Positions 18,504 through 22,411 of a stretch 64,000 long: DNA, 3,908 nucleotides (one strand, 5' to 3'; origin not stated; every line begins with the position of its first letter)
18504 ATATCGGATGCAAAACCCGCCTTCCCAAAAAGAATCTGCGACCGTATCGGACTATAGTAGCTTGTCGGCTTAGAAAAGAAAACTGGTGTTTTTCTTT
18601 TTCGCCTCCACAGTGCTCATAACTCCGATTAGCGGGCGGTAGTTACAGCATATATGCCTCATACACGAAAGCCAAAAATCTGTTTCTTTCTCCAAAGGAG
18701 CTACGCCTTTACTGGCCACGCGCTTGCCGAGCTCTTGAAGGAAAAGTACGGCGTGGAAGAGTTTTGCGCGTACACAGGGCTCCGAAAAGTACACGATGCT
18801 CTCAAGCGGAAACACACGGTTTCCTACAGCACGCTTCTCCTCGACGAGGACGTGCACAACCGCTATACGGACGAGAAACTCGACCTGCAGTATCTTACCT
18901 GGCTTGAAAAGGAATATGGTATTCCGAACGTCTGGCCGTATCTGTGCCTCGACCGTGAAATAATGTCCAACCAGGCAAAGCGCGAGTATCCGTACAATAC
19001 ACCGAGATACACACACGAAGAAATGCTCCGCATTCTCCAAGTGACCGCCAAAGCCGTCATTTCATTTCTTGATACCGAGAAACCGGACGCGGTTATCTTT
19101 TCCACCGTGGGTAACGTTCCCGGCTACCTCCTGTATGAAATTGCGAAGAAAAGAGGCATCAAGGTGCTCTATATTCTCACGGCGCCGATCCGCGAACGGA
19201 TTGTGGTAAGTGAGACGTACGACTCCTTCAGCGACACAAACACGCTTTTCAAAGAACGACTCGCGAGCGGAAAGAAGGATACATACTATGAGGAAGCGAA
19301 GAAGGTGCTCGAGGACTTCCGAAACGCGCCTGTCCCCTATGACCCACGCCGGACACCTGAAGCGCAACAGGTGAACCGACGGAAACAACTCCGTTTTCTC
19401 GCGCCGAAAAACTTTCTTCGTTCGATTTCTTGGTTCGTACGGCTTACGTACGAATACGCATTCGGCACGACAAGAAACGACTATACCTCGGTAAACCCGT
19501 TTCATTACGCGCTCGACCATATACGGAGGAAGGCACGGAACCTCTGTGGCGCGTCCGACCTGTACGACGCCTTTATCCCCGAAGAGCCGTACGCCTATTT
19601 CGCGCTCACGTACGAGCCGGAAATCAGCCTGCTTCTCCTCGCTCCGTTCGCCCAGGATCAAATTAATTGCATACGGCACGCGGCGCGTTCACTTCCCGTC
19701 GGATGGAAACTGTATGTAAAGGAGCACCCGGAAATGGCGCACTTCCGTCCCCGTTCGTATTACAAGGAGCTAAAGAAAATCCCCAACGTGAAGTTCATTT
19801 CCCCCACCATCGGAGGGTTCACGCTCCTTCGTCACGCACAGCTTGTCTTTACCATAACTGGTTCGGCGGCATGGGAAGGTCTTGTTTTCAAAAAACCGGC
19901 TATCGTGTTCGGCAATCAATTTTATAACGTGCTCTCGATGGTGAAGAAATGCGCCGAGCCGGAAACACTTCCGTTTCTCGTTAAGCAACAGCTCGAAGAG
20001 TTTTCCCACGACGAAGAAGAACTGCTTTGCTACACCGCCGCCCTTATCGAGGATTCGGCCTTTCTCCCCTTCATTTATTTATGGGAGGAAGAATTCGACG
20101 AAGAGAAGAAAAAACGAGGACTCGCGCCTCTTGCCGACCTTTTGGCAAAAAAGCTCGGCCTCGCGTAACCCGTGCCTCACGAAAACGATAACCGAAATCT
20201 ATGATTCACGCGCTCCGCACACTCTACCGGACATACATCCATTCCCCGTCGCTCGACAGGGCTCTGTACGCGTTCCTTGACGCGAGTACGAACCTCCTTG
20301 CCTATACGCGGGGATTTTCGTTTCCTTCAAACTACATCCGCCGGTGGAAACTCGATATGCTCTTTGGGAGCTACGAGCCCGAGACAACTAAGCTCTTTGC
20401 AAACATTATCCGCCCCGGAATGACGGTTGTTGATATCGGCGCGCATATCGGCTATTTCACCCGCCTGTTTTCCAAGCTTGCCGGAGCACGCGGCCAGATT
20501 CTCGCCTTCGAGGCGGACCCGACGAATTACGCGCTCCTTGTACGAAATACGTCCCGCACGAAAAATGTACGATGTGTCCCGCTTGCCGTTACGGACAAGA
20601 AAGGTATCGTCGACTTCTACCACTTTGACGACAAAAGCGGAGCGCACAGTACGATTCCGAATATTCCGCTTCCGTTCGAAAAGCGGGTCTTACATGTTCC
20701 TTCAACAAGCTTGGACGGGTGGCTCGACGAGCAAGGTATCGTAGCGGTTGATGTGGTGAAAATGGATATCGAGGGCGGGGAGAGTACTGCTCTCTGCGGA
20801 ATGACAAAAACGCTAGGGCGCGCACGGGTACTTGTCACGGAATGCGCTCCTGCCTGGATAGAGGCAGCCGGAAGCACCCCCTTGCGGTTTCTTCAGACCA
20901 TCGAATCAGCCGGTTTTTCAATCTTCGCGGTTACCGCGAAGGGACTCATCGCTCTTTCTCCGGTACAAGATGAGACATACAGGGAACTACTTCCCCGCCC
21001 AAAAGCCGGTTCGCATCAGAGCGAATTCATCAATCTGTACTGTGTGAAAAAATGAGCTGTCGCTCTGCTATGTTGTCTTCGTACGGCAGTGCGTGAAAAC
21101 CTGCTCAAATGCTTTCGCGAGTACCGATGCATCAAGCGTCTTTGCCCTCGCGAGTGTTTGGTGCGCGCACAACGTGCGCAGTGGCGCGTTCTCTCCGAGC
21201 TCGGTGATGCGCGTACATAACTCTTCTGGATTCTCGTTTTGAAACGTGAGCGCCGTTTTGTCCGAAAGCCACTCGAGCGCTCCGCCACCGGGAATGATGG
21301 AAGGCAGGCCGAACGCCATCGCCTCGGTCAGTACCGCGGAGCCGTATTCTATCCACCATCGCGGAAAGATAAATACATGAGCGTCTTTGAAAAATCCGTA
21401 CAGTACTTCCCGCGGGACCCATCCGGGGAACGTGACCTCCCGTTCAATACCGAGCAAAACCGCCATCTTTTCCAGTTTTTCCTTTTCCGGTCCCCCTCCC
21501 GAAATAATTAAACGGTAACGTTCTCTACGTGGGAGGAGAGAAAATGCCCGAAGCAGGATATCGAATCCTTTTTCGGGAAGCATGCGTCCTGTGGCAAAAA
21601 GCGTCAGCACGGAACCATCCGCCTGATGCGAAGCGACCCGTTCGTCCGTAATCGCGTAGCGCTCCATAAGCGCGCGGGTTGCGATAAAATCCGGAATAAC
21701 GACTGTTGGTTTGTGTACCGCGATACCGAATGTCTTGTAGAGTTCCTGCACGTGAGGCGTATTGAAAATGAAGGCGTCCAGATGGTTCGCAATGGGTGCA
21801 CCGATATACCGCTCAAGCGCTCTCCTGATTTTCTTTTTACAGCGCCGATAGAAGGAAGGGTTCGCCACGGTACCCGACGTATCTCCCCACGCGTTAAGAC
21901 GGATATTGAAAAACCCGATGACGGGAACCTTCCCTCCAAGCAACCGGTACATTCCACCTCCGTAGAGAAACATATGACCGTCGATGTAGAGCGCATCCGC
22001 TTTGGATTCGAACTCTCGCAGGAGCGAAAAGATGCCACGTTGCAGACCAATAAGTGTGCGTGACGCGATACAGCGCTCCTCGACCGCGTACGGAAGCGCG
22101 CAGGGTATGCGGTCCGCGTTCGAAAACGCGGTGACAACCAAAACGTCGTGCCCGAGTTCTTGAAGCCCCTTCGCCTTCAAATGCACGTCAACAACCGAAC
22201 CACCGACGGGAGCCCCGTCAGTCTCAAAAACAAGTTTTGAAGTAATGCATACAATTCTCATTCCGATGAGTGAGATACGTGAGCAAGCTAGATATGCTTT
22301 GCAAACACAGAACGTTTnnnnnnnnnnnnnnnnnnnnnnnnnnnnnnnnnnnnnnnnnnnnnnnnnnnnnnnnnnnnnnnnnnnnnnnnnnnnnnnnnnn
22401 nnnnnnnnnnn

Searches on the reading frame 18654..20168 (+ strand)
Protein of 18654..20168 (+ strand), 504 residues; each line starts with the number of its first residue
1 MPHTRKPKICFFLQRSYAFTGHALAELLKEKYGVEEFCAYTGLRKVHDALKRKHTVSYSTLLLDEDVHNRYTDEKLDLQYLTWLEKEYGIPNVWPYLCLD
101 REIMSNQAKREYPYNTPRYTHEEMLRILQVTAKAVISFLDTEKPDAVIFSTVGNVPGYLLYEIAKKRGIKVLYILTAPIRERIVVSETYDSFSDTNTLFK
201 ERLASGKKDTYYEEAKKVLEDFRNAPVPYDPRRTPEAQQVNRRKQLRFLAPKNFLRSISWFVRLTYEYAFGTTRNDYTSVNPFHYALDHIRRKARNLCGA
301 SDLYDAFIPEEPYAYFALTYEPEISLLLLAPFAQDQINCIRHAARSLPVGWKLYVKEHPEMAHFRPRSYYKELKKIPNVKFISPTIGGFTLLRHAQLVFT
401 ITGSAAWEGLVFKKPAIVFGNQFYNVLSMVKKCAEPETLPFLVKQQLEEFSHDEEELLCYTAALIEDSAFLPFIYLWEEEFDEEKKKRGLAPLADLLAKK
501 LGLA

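Call 7: search_protein_families(library=pfam, proteins=[window:18654-20168:+], max_evalue=0.001)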
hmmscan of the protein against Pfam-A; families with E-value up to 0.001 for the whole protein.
window:18654-20168:+ (504 aa): 1 family
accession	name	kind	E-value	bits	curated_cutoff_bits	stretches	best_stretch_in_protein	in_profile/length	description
PF05159.20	Capsule_synth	-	4.7e-07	30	20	1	341-426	178-268/310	Capsule polysaccharide biosynthesis protein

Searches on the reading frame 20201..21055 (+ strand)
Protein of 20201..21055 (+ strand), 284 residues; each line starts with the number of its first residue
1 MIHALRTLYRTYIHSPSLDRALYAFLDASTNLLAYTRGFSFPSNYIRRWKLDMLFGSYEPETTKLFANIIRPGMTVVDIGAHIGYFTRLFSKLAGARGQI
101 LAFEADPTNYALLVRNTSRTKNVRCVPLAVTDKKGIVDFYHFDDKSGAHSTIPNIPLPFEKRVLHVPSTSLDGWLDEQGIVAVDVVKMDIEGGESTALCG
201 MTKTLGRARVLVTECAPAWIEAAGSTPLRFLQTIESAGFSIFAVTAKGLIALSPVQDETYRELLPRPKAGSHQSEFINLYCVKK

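Call 7: search_protein_families(library=pfam, proteins=[window:20201-21055:+], max_evalue=0.001)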
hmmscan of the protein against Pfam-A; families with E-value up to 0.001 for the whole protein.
window:20201-21055:+ (284 aa): 2 families
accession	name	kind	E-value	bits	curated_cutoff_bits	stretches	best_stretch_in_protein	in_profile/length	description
PF05050.19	Methyltransf_21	-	2.7e-17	63.8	22.7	1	78-240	1-172/173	Methyltransferase FkbM domain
PF02475.24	TRM5-TYW2_MTfase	-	0.00088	19.7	28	0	64-119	28-82/164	TRM5/TYW2 methyltransferase domain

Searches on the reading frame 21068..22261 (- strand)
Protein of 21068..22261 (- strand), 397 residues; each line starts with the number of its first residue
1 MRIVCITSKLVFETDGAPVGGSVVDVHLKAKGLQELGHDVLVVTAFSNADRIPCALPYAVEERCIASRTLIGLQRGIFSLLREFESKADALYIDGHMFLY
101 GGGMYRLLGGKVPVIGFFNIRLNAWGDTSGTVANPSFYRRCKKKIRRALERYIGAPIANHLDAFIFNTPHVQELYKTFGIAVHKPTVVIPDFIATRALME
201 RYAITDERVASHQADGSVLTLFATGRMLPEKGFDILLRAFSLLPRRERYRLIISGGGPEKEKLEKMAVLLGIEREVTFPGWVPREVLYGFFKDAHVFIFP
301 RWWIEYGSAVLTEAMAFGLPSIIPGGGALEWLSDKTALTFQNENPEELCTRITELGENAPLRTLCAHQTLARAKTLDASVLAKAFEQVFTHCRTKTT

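Call 7: search_protein_families(library=pfam, proteins=[window:21068-22261:-], max_evalue=0.001)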
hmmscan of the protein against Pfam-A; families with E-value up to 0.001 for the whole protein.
window:21068-22261:- (397 aa): 4 families
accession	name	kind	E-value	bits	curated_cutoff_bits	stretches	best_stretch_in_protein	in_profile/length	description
PF00534.26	Glycos_transf_1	-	1.9e-25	89.8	26.4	1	212-363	9-163/172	Glycosyl transferases group 1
PF13692.12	Glyco_trans_1_4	-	6.2e-22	78.8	27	1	220-357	3-141/142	Glycosyl transferases group 1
PF13439.12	Glyco_transf_4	-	3e-09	37.5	28.5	1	19-193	1-166/170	Glycosyltransferase Family 4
PF13579.12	Glyco_trans_4_4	-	7.1e-07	30.1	29.7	1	20-190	1-156/158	Glycosyl transferase 4-like domain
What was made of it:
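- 21068..22261 (-): GT4 glycosyltransferase (397 aa). In related genomes it follows the cupin gene. It is a candidate transferase for the GDP-sugar product. Here a CotH/VTC/DUF4956 insertion separates it from the cupin. PF00534 and PF13439 (call 7).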

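Call 29: search_protein_families(library=ncbifam, proteins=[window:21068-22261:-], max_evalue=0.001)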
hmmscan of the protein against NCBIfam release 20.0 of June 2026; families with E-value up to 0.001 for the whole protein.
window:21068-22261:- (397 aa): 20 families
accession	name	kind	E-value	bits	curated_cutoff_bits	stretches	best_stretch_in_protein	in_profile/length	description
NF041879.1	EPS_EpsH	equivalog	1.2e-17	63.8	800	1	189-355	205-374/431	exopolysaccharide biosynthesis glycosyltransferase EpsH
NF041876.1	EPS_EpsE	equivalog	8.4e-15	54.9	400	1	209-369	205-372/389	exopolysaccharide biosynthesis GT4 family glycosyltransferase EpsE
TIGR03449.1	mycothiol_MshA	equivalog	1.1e-11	44.3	462.5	1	156-391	160-402/406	D-inositol-3-phosphate glycosyltransferase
TIGR04157.1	glyco_rSAM_CFB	subfamily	1.8e-11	43.7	400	1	156-326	165-332/406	TIGR04157 family glycosyltransferase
TIGR04063.1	stp3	hypoth_equivalog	5.8e-10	38.6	442.05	1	225-359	220-361/397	TIGR04063 family PEP-CTERM/XrtA system glycosyltransferase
TIGR03088.1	stp2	hypoth_equivalog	6.3e-10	38.6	409.05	1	210-372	186-352/374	TIGR03088 family PEP-CTERM/XrtA system glycosyltransferase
NF038295.1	EPS_HpsP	equivalog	1.3e-09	37.6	550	1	144-323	138-316/388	hormogonium polysaccharide biosynthesis glycosyltransferase HpsP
TIGR03999.1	thiol_BshA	equivalog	3.9e-08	32.6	273.7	1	180-390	163-371/375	N-acetyl-alpha-D-glucosaminyl L-malate synthase BshA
TIGR04047.1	MSMEG_0565_glyc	hypoth_equivalog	4.3e-08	32.6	259.85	1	187-379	162-363/373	MSMEG_0565 family glycosyltransferase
NF046085.1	XrtY_assoc_Gly1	equivalog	1.5e-07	30.6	400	1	135-364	137-355/387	XrtY-associated glycosyltransferase XYAG1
NF038298.1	EPS_HpsO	equivalog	6e-07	28.6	575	1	223-374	206-368/388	hormogonium polysaccharide biosynthesis glycosyltransferase HpsO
NF050063.1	ProtGlycPglJ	equivalog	1.9e-05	24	500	1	221-384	197-358/363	N-acetylgalactosamine-N,N'-diacetylbacillosaminyl-diphospho-undecaprenol 4-alpha-N-acetylgalactosaminyltransferase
NF053787.1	GlcN_PG_synth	equivalog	2.5e-05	23.3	480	1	214-361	194-329/361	N-acetylglucosaminyl phosphatidylglycerol synthase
NF049988.1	MGlcDAGSynMgs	equivalog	3.2e-05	23.5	400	0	225-362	220-357/398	alpha-monoglucosyldiacylglycerol synthase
NF012028.0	PRK15484.1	subfamily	8.3e-05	21.8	618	1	219-337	194-321/380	lipopolysaccharide N-acetylglucosaminyltransferase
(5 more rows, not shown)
